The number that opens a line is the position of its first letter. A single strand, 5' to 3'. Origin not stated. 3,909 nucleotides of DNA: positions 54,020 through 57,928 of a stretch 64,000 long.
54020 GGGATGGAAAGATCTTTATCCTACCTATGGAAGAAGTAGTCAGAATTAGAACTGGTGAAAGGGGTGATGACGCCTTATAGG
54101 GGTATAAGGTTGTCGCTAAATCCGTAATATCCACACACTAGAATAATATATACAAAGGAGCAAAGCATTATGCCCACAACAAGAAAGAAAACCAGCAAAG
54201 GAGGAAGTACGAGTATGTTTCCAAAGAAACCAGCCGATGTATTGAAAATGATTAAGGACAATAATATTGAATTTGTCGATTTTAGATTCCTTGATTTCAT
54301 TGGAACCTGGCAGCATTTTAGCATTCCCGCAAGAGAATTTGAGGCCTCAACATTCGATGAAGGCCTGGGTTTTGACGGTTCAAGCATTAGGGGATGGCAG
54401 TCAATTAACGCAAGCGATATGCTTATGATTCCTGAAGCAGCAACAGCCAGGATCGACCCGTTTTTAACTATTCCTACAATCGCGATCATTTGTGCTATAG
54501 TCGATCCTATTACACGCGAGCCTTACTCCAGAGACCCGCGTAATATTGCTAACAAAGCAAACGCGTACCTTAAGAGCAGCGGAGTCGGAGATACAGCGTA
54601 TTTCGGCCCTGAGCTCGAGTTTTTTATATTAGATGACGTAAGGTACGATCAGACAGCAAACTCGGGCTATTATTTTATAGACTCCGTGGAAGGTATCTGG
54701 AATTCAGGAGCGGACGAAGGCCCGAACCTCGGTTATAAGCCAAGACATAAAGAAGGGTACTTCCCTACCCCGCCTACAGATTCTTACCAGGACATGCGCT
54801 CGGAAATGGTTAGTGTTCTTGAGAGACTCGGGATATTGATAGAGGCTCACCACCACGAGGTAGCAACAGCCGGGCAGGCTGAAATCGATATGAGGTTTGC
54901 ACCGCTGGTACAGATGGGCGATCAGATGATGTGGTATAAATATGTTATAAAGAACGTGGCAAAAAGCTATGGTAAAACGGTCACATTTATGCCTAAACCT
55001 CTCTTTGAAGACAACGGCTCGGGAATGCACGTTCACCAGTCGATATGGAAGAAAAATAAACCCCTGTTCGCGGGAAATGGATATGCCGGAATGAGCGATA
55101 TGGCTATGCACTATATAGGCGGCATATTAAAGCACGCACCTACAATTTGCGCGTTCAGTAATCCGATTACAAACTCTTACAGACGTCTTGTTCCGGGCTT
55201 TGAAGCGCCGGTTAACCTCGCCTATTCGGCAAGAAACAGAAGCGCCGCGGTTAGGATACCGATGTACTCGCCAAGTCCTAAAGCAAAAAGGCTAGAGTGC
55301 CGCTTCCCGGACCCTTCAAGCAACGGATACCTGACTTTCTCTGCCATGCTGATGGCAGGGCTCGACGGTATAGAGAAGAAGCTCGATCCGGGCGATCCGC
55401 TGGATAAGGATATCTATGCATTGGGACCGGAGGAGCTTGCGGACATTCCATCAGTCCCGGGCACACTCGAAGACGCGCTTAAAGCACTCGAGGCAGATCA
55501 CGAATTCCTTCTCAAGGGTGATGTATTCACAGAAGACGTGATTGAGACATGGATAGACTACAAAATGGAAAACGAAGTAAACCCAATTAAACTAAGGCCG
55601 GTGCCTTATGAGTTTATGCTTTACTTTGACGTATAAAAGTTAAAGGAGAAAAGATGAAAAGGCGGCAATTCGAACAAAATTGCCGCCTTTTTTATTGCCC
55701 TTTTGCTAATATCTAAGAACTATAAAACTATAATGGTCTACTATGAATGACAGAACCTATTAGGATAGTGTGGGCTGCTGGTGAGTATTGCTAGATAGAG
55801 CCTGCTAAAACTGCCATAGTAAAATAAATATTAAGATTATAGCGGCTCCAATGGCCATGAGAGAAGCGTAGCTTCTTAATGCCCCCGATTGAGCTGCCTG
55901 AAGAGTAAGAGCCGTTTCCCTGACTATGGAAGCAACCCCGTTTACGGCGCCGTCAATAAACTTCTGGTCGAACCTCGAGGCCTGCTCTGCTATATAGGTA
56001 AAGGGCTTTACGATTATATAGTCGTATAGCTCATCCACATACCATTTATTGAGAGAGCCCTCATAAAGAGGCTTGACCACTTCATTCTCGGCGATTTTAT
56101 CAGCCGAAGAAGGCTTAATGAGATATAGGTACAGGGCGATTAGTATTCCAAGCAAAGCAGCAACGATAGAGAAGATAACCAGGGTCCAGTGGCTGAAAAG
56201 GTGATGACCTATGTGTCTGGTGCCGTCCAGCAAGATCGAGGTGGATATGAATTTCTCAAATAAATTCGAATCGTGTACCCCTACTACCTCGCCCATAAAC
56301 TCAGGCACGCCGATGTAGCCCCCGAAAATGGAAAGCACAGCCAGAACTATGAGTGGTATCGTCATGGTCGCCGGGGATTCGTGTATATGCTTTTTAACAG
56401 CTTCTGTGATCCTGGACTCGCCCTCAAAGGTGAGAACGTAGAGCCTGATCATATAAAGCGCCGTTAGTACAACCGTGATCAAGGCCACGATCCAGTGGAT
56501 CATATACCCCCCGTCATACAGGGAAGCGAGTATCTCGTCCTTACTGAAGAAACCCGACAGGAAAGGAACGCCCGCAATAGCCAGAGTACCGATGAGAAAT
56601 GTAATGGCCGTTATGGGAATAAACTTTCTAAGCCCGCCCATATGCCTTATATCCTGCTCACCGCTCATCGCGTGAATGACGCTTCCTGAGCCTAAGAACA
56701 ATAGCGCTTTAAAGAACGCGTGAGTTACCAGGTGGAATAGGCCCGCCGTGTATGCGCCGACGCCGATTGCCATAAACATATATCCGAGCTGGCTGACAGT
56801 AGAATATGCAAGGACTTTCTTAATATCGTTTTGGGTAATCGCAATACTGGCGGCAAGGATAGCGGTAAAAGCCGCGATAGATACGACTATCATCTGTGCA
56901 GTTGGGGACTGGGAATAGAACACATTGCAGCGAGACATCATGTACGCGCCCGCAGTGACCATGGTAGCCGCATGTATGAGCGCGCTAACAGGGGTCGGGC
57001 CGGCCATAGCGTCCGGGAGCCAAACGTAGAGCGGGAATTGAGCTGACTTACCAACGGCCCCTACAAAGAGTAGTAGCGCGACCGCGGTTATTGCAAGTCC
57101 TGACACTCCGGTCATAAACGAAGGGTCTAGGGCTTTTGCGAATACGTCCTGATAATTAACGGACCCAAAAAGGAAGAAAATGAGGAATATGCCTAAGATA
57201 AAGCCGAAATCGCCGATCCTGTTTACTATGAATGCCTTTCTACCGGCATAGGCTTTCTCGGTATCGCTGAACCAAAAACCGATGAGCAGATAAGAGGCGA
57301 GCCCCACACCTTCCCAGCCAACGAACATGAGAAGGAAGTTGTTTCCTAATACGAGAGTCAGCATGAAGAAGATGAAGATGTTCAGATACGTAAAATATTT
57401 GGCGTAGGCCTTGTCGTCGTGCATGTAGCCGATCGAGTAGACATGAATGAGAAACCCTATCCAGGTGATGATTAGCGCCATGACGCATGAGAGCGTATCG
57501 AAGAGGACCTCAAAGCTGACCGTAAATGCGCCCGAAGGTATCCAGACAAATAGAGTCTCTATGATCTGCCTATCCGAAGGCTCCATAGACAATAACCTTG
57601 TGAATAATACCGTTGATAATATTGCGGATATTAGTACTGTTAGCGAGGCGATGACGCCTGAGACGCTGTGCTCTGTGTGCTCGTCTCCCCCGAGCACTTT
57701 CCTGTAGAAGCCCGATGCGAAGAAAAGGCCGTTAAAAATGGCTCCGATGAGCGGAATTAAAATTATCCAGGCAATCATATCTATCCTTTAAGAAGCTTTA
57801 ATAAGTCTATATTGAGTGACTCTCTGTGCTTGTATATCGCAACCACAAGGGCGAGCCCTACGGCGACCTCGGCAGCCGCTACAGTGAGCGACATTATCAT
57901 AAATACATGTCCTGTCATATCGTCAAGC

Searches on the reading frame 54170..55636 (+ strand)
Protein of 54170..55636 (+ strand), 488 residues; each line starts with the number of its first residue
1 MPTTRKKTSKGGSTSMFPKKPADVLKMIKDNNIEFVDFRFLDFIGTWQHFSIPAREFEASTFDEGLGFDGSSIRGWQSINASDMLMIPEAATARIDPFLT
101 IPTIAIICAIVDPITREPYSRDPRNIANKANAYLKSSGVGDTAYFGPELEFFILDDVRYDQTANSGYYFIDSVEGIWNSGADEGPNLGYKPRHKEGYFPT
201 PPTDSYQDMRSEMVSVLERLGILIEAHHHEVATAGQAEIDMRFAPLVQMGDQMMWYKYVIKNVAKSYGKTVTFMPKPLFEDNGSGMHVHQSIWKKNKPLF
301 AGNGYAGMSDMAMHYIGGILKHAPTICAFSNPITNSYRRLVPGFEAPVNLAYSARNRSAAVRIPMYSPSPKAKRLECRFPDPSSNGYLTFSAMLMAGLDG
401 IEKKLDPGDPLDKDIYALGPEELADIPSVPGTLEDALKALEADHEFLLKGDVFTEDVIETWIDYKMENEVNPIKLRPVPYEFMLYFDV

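Call 57: search_protein_families(library=pfam, proteins=[window:54170-55636:+], max_evalue=0.001)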
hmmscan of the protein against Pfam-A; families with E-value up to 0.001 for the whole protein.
window:54170-55636:+ (488 aa): 2 families
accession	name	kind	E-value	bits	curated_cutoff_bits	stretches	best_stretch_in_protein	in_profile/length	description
PF00120.29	Gln-synt_C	-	3.5e-133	444.4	24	1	121-485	2-344/344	Glutamine synthetase, catalytic domain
PF03951.24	Gln-synt_N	-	3.4e-29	100.7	33.4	1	32-113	1-82/82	Glutamine synthetase, beta-Grasp domain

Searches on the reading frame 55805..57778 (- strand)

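Call 57: search_protein_families(library=pfam, proteins=[window:55805-57778:-], max_evalue=0.001)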
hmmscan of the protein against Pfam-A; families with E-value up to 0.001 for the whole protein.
window:55805-57778:- (657 aa): 3 families
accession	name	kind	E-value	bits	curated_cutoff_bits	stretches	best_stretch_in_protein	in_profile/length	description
PF00361.26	Proton_antipo_M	-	1.8e-84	283.8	21.5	1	146-439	2-294/294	NADH:quinone oxidoreductase/Mrp antiporter, TM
PF00662.26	Proton_antipo_N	-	4.2e-20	71.8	24.5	1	79-129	1-51/51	NADH-Ubiquinone oxidoreductase (complex I), chain 5 N-terminus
PF01010.25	Proton_antipo_C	-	5.7e-12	46.2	26.8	1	466-604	94-243/243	NADH-dehyrogenase subunit F, TMs, (complex I) C-terminus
